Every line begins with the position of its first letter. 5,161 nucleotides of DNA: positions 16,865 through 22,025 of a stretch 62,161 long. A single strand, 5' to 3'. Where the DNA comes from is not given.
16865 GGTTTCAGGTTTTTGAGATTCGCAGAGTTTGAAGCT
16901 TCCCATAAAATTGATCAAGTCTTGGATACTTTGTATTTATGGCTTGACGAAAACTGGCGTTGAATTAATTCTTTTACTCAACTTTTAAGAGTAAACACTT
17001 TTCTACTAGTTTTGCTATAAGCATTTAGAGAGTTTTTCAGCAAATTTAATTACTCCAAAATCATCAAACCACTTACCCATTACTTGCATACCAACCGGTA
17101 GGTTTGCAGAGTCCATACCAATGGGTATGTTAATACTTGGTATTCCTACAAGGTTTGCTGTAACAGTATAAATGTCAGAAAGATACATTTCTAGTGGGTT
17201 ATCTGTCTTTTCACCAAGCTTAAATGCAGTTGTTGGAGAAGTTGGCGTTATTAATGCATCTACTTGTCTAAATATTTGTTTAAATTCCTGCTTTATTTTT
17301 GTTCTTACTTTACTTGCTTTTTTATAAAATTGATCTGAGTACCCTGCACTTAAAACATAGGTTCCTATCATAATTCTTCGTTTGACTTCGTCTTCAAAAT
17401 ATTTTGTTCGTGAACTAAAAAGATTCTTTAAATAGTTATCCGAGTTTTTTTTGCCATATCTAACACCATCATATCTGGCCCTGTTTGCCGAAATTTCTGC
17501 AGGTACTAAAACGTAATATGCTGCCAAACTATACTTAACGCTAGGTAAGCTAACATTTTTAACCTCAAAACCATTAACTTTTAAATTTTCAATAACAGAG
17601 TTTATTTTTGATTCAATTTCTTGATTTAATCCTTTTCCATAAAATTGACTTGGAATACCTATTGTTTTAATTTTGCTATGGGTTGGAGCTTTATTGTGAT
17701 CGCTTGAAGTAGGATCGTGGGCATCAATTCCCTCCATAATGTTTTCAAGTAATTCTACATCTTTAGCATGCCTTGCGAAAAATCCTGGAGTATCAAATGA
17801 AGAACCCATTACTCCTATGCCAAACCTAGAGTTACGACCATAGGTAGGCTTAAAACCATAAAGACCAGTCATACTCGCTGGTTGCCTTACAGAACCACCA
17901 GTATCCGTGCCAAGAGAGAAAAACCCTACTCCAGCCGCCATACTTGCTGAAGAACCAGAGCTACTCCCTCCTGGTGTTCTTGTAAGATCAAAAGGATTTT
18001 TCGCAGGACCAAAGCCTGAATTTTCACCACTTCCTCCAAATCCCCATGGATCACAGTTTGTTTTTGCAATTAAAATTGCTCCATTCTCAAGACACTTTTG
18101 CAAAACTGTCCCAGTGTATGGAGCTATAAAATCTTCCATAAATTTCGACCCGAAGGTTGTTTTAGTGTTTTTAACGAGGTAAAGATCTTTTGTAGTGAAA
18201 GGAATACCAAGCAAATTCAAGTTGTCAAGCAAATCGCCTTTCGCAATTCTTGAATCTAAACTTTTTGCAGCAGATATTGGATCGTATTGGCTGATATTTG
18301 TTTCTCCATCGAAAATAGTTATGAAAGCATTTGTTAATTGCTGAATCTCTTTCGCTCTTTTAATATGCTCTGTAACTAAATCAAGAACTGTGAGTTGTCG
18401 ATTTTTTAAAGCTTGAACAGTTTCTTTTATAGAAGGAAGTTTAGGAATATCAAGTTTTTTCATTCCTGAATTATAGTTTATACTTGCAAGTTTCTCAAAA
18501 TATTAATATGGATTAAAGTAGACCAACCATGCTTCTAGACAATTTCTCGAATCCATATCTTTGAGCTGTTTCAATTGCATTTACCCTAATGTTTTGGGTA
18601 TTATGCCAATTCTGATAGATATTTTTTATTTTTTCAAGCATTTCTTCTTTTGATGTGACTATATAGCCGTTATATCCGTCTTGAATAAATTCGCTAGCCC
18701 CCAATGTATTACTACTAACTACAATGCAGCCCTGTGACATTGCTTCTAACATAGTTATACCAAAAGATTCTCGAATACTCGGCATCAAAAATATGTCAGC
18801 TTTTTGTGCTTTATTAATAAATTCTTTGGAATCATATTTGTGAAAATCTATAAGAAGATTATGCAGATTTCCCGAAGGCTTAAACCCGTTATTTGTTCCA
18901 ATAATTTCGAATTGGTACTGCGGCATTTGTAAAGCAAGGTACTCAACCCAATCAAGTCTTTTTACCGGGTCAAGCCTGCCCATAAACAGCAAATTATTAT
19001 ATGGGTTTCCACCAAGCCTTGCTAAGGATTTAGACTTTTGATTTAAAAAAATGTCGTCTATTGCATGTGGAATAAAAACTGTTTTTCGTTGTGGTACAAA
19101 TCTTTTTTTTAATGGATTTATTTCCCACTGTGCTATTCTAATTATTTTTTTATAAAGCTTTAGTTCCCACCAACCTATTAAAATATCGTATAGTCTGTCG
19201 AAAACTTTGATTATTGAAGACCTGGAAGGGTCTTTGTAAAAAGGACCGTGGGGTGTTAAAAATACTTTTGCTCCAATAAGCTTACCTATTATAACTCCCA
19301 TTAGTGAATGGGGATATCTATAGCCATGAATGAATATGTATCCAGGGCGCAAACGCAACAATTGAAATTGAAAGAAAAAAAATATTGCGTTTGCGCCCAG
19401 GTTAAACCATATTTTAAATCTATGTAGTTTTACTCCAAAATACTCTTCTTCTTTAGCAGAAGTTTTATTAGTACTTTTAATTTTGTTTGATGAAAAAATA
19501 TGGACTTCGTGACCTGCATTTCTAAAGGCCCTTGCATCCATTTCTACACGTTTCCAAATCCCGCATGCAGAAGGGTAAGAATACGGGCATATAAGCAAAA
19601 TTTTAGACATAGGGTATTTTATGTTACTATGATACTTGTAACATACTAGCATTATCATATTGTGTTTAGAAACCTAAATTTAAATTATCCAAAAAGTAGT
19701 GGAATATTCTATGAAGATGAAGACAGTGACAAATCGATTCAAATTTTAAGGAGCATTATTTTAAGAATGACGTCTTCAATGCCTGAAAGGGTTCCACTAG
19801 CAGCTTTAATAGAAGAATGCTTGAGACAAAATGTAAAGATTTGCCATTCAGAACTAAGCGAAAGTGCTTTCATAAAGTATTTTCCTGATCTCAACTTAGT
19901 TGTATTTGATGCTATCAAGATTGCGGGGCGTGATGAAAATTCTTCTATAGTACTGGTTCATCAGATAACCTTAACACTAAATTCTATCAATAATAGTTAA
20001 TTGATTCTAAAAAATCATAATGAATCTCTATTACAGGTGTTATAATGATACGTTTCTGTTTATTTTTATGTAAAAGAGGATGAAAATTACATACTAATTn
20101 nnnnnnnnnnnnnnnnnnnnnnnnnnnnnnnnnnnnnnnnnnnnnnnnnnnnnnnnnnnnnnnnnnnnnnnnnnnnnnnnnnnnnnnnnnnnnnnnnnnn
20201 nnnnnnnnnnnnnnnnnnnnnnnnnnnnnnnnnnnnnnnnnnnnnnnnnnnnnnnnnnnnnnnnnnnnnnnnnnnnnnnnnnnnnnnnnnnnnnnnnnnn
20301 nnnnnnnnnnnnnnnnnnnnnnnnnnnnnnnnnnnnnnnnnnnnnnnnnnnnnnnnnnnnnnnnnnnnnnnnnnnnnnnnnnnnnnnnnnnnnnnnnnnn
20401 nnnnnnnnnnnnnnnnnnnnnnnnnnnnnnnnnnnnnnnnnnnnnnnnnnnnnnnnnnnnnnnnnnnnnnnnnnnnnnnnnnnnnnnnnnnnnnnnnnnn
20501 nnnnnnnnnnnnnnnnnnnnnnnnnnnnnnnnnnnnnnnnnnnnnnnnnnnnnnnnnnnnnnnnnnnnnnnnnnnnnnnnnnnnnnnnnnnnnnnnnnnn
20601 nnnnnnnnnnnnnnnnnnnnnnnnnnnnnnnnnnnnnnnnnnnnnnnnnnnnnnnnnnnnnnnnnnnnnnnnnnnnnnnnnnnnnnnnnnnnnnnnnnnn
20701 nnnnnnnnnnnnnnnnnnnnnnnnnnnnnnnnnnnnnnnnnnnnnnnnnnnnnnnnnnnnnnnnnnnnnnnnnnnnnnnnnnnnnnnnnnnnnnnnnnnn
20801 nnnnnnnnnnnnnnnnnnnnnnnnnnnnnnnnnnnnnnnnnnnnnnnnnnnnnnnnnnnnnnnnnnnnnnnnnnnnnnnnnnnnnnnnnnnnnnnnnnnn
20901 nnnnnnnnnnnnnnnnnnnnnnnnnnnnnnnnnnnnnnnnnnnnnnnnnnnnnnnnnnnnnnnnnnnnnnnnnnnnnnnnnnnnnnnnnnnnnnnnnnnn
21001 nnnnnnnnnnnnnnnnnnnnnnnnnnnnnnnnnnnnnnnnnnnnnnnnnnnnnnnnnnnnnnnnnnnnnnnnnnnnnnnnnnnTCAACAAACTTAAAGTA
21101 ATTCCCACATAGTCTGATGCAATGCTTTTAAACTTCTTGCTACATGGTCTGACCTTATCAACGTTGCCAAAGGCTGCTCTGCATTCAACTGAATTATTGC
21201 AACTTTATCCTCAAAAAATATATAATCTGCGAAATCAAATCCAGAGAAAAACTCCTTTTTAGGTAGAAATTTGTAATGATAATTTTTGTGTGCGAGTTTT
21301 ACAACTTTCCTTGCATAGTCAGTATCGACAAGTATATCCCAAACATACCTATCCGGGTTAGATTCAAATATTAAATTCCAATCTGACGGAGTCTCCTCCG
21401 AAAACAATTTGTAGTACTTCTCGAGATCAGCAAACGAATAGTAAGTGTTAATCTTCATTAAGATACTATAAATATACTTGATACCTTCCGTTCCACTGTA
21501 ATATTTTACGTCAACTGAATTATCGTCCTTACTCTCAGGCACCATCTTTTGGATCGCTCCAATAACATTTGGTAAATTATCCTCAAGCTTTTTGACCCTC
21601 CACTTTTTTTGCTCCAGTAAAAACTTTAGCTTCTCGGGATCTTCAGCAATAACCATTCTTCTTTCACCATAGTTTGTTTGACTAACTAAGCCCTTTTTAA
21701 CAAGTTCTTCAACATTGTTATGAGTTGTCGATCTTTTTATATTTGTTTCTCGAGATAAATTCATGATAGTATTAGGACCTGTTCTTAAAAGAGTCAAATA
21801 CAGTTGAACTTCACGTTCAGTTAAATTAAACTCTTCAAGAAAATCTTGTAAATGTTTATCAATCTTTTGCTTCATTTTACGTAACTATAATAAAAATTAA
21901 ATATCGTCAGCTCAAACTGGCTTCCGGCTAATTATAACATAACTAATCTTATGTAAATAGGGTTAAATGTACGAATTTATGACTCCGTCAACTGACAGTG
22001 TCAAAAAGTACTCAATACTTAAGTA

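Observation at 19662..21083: Divergent tRNA-dependent cyclodipeptide synthase (CDPS)-like gene in a CPR-like genome, without classical tailoring genes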

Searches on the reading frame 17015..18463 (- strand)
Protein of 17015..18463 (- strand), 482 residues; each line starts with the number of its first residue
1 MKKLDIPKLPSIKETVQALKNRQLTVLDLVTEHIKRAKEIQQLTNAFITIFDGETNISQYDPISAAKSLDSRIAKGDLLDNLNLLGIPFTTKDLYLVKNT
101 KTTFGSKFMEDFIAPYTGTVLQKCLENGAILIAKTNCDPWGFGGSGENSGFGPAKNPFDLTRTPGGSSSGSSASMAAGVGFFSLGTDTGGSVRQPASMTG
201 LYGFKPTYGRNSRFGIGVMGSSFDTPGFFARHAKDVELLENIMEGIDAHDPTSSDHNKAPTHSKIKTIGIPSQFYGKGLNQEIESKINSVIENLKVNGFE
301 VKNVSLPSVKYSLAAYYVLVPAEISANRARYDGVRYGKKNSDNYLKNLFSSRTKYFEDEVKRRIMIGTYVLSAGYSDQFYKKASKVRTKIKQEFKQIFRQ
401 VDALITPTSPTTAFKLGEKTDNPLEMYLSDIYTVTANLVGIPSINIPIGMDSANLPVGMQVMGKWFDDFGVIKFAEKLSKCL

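Call 15: search_protein_families(library=pfam, proteins=[window:17015-18463:-], max_evalue=0.001)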
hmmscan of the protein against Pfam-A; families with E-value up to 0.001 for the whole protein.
window:17015-18463:- (482 aa): 1 family
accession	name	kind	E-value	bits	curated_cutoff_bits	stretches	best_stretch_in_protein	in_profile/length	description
PF01425.27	Amidase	-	5.4e-124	415.1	27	1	28-470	1-443/445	Amidase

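Call 48: find_related_loci(query=window:17015-18463:-, collection=genome_contigs, flank=1000)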
Query window:17015-18463:- (482 aa) in genome_contigs; peptide patterns used: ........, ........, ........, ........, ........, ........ (x = any residue, [..] = any of these).
72 stretches matched a pattern; 5 encode a relative of the query (tblastn E <= 1e-3); 5 distinct loci.
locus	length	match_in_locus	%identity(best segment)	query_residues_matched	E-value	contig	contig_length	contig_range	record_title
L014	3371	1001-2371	64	8-469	0e+0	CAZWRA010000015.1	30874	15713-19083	MAG TPA_asm: uncultured Candidatus Saccharibacteria bacterium isolate binchicken_co58_69 genome assembly, contig: NODE_1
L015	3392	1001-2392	43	8-468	6e-116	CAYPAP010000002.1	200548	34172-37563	MAG TPA_asm: uncultured Gammaproteobacteria bacterium isolate SRP241326_co2_355 genome assembly, contig: NODE_73_length_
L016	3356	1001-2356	27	14-480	8e-28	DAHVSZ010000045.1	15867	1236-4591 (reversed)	MAG TPA_asm: Candidatus Paracaedibacteraceae bacterium isolate clean674 NODE_45_length_15867_cov_6.016973, whole genome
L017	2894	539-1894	26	14-480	1e-27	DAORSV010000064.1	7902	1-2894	MAG TPA_asm: Gammaproteobacteria bacterium isolate AMR_MDS_5308 NODE_5513_length_7902_cov_8.380400, whole genome shotgun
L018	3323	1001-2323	25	19-474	5e-25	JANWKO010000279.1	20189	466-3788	MAG: Gammaproteobacteria bacterium isolate CRAIB_MAG95 c_000000114282, whole genome shotgun sequence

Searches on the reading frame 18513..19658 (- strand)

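Call 3: search_protein_families(library=pfam, proteins=[window:18513-19658:-], max_evalue=1)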
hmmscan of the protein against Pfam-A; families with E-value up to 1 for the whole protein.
window:18513-19658:- (381 aa): 7 families
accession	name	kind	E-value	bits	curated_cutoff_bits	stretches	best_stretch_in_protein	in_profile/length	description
PF00534.26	Glycos_transf_1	-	3.4e-22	79.2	26.4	1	221-362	16-170/172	Glycosyl transferases group 1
PF13692.12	Glyco_trans_1_4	-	2.3e-18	67.2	27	1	222-350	3-142/142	Glycosyl transferases group 1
PF13439.12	Glyco_transf_4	-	1.6e-09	38.5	28.5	1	42-201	12-167/170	Glycosyltransferase Family 4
PF13579.12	Glyco_trans_4_4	-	2.3e-07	31.7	29.7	1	33-150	2-110/158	Glycosyl transferase 4-like domain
PF20706.3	GT4-conflict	-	9.9e-07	28.5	26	1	276-330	271-325/385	Family 4 Glycosyltransferase in conflict systems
PF13524.12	Glyco_trans_1_2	-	3e-05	24.4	25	1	238-365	6-129/144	Glycosyl transferase-like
PF13477.12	Glyco_trans_4_2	-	0.055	14.1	23.4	1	42-149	17-120/139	Glycosyl transferase 4-like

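Call 72: search_protein_families(library=padloc, proteins=[window:18513-19658:-], max_evalue=0.01)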
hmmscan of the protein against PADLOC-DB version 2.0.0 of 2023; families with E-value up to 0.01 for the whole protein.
window:18513-19658:- (381 aa): 0 families

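Call 74: search_protein_families(library=ncbifam, proteins=[window:18513-19658:-], max_evalue=0.001)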
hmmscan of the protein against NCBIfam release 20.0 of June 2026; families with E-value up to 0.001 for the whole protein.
window:18513-19658:- (381 aa): 29 families (the best 25 are shown)
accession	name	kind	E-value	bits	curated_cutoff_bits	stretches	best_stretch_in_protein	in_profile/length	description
TIGR03999.1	thiol_BshA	equivalog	1.3e-15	57.2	273.7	1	284-371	270-360/375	N-acetyl-alpha-D-glucosaminyl L-malate synthase BshA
NF047880.1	glyco_SdgA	exception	1.4e-15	56.8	800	1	237-372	336-478/488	serine-aspartate repeat adhesin O-glycosyltransferase SdgA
NF038295.1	EPS_HpsP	equivalog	4.7e-13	48.9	550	1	182-378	167-381/388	hormogonium polysaccharide biosynthesis glycosyltransferase HpsP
NF046085.1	XrtY_assoc_Gly1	equivalog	1.7e-12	46.9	400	1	108-366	102-365/387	XrtY-associated glycosyltransferase XYAG1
NF041876.1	EPS_EpsE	equivalog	8.5e-12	45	400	1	277-361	286-372/389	exopolysaccharide biosynthesis GT4 family glycosyltransferase EpsE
NF041010.1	glycosy_Agl16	equivalog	4.1e-11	42.3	575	2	292-375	259-342/352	glycosylation protein Agl16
TIGR02149.1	glgA_Coryne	subfamily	9.8e-11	41.4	302.4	1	277-373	274-367/391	glycogen synthase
TIGR04157.1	glyco_rSAM_CFB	subfamily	2.2e-10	40.1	400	1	169-339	170-353/406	TIGR04157 family glycosyltransferase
NF007396.0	PRK09922.1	equivalog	1.1e-09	37.7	385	1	219-358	181-334/361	lipopolysaccharide 1,6-galactosyltransferase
TIGR03088.1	stp2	hypoth_equivalog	2.4e-09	36.7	409.05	1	285-370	271-354/374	TIGR03088 family PEP-CTERM/XrtA system glycosyltransferase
NF038229.1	Glyco4_Geo_Pelo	equivalog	5.3e-09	35.5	400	1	285-356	236-307/338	GPMC system family 4 glycosyltransferase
NF053513.1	Gtran_IagA_BgsA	equivalog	2.5e-08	33.3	460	1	241-376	182-323/333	LTA glycolipid anchor biosynthesis glycosyltransferase, IagA/BgsA family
TIGR03449.1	mycothiol_MshA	equivalog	3.5e-08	32.7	462.5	1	278-374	295-393/406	D-inositol-3-phosphate glycosyltransferase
TIGR04047.1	MSMEG_0565_glyc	hypoth_equivalog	6.9e-08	32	259.85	1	284-376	274-366/373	MSMEG_0565 family glycosyltransferase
NF047881.1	glyco_SdgB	exception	8.5e-08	31.3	800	1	284-373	393-485/496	serine-aspartate repeat adhesin O-glycosyltransferase SdgB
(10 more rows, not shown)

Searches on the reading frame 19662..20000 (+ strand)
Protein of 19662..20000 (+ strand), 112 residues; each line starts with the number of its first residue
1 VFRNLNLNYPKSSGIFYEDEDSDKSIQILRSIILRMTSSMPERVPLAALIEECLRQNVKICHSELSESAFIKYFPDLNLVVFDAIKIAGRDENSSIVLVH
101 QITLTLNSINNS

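Call 3: search_protein_families(library=pfam, proteins=[window:19662-20000:+], max_evalue=1)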
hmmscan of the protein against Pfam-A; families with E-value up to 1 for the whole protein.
window:19662-20000:+ (112 aa): 1 family
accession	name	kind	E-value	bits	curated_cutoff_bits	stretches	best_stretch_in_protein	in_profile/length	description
PF10367.15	zf-Vps39_C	-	0.14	12.2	24.7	1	60-80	14-33/41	Vacuolar sorting protein 39 C-terminal zinc finger domain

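Call 4: search_protein_families(library=ncbifam, proteins=[window:19662-20000:+], max_evalue=1)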
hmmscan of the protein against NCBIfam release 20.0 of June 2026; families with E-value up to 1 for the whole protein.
window:19662-20000:+ (112 aa): 0 families

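Call 72: search_protein_families(library=padloc, proteins=[window:19662-20000:+], max_evalue=0.01)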
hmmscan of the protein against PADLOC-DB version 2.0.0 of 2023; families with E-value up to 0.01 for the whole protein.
window:19662-20000:+ (112 aa): 0 families

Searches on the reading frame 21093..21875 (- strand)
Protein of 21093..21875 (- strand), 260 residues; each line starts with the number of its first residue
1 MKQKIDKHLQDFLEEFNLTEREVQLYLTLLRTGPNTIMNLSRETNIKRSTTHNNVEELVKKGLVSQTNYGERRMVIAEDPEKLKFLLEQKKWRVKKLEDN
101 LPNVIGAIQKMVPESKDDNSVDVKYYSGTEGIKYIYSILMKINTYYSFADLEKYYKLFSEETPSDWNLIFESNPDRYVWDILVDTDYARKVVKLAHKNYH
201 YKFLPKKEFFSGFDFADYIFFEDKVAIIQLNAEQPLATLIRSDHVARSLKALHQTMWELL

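Call 3: search_protein_families(library=pfam, proteins=[window:21093-21875:-], max_evalue=1)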
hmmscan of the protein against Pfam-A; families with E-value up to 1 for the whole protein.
window:21093-21875:- (260 aa): 17 families
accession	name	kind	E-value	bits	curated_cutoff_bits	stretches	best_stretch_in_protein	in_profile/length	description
PF01978.25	TrmB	-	9.2e-12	45.1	25.6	1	13-68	1-56/68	Sugar-specific transcriptional regulator TrmB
PF12802.13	MarR_2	-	1e-05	26.1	27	1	25-68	10-55/61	MarR family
PF25212.1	HVO_A0114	-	8.2e-05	22.8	27.6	1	18-75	20-77/84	HVO_A0114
PF13412.12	HTH_24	-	0.00046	20.1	21.9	1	24-64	7-47/48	Winged helix-turn-helix DNA-binding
PF09339.16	HTH_IclR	-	0.00059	20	22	1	29-66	11-50/52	IclR helix-turn-helix domain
PF25213.1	HVO_A0261_N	-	0.00096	19.4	35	1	27-68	17-58/86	HVO_A0261 N-terminal domain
PF13463.12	HTH_27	-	0.017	15.9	22.2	1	18-73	1-59/68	Winged helix DNA-binding domain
PF13730.12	HTH_36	-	0.035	14.3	25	1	18-64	3-55/55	Helix-turn-helix domain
PF19825.5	DUF6306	-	0.058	14.1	23.7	1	68-105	68-105/129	Domain of unknown function (DUF6306)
PF01047.28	MarR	-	0.09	13.1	24.6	1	18-65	1-48/59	MarR family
PF01325.25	Fe_dep_repress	-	0.094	13.4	26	1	37-69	25-57/60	Iron dependent repressor, N-terminal DNA binding domain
PF24270.1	HTH_Cmi2_C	-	0.099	13.3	27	1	26-68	80-122/125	Cmi2, C-terminal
PF13545.12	HTH_Crp_2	-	0.12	12.8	27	1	40-84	28-68/70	Crp-like helix-turn-helix domain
PF03965.22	Penicillinase_R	-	0.15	12.8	22.6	1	38-72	25-59/115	Penicillinase repressor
PF04337.18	DUF480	-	0.18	12.3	25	0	3-57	72-124/149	Protein of unknown function, DUF480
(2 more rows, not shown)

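Call 62: search_solved_structures(query=window:21093-21875:-, max_evalue=0.01, show_alignments=0)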
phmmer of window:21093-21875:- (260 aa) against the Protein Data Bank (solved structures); distinct sequences matched with E-value up to 0.01: 1.
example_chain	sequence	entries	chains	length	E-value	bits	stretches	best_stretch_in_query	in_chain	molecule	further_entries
3qph_A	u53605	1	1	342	0.0027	20.7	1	8-106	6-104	TrmB, a global transcription regulator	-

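Call 72: search_protein_families(library=padloc, proteins=[window:21093-21875:-], max_evalue=0.01)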
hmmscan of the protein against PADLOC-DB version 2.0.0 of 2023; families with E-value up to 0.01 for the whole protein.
window:21093-21875:- (260 aa): 14 families
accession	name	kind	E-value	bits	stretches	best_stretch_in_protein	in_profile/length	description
PDLC01268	CasR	-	5.3e-07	27.8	1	6-73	114-173/179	"CAS-I,CAS-II,CAS-III,CAS-IV,CAS-V,CAS-VI; associated_signaling"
PDLC01434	CasR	-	5.3e-07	27.7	1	14-73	122-179/191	"CAS-I,CAS-II,CAS-III,CAS-IV,CAS-V,CAS-VI; associated_signaling"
PDLC01044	Csa3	-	1.7e-06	26.1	1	17-68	133-183/194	Type I-A associated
PDLC01848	CARF3--CARF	-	2.9e-06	25.1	1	4-68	123-183/197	-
PDLC01858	CARF3--CARF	-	3.5e-06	25.1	1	8-70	133-193/204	-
PDLC01438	Csa3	-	9.7e-06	23.8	1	18-130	145-258/305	"CAS-I,CAS-II,CAS-III,CAS-IV,CAS-V,CAS-VI; associated_signaling"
PDLC01852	CARF3--CARF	-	0.00026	19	1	17-76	140-199/208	-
PDLC01850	CARF3--CARF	-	0.00037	18.4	1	17-67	142-192/209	-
PDLC01849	CARF3--CARF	-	0.00056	17.7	1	15-69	133-186/197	-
PDLC04370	PDC-M05A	-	0.00078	17.3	1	29-79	25-75/194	-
PDLC03963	SoFic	-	0.0011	16.4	1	7-78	283-352/361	-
PDLC01853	CARF3--CARF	-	0.0015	16.3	1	17-87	137-208/209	-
PDLC01879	CARF3--CARF_TM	-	0.0044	14.7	1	19-70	155-203/222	-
PDLC01867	CARF3--CARF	-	0.0069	14.3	0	13-75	136-197/200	-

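Call 73: search_solved_structures(query=A2, max_evalue=1, show_alignments=1)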
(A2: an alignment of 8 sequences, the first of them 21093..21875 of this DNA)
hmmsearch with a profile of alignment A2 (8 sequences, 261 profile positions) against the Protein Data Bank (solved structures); distinct sequences matched with E-value up to 1: 42.
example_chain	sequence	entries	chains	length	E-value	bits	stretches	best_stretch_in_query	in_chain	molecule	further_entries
3qph_A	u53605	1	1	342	9.5e-07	32.1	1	8-109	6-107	TrmB, a global transcription regulator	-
1sfx_A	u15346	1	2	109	4.9e-05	26.4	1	9-85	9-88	Conserved hypothetical protein AF2008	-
5k5o_A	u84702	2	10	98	0.00036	23.6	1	25-73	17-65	AspA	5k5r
5k1y_C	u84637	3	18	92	0.00042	23.4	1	25-72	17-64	AspA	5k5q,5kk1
4rs8_A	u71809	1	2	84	0.00044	23.3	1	25-72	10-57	AspA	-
7fby_A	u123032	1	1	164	0.0021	21.1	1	15-66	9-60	Transcriptional regulatory protein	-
9w4v_A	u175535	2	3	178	0.0028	20.7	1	15-66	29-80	Uncharacterized HTH-type transcriptional regulator PH0140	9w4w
7l1i_A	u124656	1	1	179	0.0031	20.6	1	4-73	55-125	MarR family multidrug resistance pump transcriptional regulator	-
2rdp_A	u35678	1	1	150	0.0035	20.4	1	27-101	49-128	putative transcriptional regulator MarR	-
2kko_A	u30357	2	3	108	0.0052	19.8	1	27-88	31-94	POSSIBLE TRANSCRIPTIONAL REGULATORY PROTEIN (POSSIBLY ARSR-FAMILY) | Possible transcriptional regulatory arsR-family protein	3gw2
5eri_A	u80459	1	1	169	0.0054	19.8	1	14-119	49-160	MarR family transcriptional regulator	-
2ia0_A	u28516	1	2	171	0.014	18.5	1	17-66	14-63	Putative HTH-type transcriptional regulator PF0864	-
3f3x_A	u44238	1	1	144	0.017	18.1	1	30-96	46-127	Transcriptional regulator, marR family, putative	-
2eb7_A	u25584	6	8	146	0.02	17.9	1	6-83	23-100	146aa long hypothetical transcriptional regulator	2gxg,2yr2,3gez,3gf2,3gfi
9u7b_A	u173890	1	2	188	0.022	17.7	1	22-69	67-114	Possible transcriptional regulatory protein (Probably MarR-family)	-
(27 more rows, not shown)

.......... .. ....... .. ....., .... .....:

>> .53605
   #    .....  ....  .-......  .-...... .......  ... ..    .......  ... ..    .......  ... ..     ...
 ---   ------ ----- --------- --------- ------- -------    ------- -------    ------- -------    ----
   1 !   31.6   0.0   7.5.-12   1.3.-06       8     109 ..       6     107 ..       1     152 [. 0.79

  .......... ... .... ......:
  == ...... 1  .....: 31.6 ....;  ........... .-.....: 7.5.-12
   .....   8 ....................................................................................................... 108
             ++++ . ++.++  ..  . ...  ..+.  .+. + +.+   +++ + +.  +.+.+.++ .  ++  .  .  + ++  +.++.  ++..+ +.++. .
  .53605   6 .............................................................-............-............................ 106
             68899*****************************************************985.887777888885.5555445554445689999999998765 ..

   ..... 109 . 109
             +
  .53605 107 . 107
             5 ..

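Call 74: search_protein_families(library=ncbifam, proteins=[window:21093-21875:-], max_evalue=0.001)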
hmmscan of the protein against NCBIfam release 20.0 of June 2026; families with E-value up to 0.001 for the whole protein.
window:21093-21875:- (260 aa): 6 families
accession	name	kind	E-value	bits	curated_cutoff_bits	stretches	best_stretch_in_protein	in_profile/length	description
NF047392.1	TransRegTrmBHalo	equivalog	1.4e-06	27.6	500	1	3-82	3-81/349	HTH-type sugar sensing transcriptional regulator TrmB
TIGR01884.1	cas_HTH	subfamily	1.6e-06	27.7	60.2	1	16-68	138-190/202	CRISPR-associated CARF protein Csa3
NF053606.1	Sta1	subfamily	5.1e-06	26.5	80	1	16-68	16-68/100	Sta1 family transcriptional regulator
NF040939.2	trans_reg_lrs14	equivalog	1.7e-05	24.8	90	1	16-68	17-70/103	Lrs14 family HTH-type transcriptional regulator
NF047390.1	TransRegTrmBL1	equivalog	7.4e-05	21.9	650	1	10-82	7-78/341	HTH-type sugar sensing transcriptional regulator TrmBL1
NF040851.1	tran_reg_TrmB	equivalog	0.00017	20.8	600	1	5-104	3-98/338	HTH-type sugar-sensing transcriptional regulator TrmB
